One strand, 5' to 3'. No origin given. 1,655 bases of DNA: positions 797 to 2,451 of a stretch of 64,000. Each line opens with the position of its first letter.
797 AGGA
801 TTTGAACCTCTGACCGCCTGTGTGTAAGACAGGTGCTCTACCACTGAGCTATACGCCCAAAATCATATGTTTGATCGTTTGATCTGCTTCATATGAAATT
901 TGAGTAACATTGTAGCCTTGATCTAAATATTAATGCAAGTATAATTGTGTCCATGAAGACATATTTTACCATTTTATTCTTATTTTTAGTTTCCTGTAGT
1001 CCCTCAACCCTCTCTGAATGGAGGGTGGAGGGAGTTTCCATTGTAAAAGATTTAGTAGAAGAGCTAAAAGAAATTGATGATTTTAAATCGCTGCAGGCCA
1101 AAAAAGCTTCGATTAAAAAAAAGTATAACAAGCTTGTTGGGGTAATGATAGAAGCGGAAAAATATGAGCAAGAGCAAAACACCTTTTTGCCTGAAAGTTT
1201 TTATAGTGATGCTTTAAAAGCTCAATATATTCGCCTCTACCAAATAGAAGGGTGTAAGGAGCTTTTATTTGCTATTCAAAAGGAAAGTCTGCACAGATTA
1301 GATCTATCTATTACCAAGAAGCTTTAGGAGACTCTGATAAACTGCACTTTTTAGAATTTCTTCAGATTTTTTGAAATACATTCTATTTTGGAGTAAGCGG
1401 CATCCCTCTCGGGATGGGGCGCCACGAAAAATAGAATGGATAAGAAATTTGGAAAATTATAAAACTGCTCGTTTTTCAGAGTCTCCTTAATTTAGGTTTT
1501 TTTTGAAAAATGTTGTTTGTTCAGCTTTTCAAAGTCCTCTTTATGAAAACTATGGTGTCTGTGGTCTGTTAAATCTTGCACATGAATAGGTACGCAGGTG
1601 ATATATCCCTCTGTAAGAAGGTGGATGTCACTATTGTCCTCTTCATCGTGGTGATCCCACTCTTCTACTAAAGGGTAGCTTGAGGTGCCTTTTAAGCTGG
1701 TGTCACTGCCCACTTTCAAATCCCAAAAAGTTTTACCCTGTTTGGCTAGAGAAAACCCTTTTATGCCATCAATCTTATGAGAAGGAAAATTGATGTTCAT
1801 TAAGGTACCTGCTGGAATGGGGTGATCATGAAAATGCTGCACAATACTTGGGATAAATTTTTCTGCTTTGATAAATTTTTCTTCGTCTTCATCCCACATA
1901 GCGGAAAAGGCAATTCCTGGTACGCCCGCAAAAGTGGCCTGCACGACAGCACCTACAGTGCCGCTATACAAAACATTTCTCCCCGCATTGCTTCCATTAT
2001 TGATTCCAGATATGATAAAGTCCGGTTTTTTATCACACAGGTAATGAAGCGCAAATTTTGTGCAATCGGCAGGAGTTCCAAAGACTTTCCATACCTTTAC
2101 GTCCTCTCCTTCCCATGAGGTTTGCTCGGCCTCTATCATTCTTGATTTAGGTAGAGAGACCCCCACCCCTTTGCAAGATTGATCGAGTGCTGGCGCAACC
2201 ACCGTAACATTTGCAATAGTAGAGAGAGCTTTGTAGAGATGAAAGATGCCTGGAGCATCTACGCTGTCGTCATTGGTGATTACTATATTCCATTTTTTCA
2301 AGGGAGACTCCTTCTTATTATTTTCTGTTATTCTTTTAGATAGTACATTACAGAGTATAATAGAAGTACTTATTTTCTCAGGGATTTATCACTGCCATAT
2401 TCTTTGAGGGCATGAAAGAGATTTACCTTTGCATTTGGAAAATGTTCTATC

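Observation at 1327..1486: F1: a dense family of ~160 bp palindromic TIR elements that sit against stop codons, with compensatory changes in the hairpin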

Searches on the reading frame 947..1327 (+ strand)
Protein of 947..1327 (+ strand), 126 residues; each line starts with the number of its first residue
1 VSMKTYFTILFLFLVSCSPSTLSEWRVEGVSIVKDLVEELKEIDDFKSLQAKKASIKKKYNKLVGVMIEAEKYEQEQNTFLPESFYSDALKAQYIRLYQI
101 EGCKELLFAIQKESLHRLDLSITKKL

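Call 28: search_protein_families(library=pfam, proteins=[window:947-1327:+])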
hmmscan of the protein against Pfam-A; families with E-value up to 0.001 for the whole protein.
window:947-1327:+ (126 aa): 0 families

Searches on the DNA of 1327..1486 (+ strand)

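Call 8: search_dna_similar(query=window:1327-1486:+, collection=plasmids, mode=distant)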
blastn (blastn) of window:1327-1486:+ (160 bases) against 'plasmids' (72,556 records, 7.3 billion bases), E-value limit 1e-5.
No match.

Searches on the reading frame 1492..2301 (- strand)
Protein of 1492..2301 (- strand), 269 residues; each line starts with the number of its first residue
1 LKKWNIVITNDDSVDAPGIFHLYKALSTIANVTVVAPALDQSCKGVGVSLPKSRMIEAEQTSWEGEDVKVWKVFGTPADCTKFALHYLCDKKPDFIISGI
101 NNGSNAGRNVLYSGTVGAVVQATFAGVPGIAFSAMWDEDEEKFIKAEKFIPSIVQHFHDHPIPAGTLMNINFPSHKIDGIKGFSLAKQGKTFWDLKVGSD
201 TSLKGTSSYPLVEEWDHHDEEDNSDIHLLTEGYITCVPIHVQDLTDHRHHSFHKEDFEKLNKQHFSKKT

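Call 28: search_protein_families(library=pfam, proteins=[window:1492-2301:-])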
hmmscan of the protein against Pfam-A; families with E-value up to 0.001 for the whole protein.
window:1492-2301:- (269 aa): 1 family
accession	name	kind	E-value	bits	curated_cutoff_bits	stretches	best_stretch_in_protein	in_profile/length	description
PF01975.23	SurE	-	3.2e-53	180.8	22.1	1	6-193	1-187/189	Survival protein SurE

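Call 59: find_encoding_contigs(protein=window:1492-2301:-, flank=10000, max_places=1)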
Protein window:1492-2301:- (269 aa): 2 contigs read that carry it; 1 place shown.
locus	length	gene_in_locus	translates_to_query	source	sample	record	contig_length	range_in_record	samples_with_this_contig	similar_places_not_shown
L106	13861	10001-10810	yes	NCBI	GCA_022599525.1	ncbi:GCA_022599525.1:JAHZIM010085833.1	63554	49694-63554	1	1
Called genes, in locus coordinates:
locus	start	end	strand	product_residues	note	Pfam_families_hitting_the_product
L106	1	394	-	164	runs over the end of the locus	PF02600:DsbB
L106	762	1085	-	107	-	-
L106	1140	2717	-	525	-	PF00232:Glyco_hydro_1, PF00462:Glutaredoxin, PF13417:GST_N_3 (weak)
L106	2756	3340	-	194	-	PF01810:LysE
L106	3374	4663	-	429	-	PF07690:MFS_1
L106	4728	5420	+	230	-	-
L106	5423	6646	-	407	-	-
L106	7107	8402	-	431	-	-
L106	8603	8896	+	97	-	-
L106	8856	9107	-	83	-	PF02810:SEC-C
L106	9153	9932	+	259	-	PF01171:ATP_bind_3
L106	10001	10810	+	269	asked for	PF01975:SurE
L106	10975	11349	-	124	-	-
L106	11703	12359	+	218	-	PF20334:DUF6629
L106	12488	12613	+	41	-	-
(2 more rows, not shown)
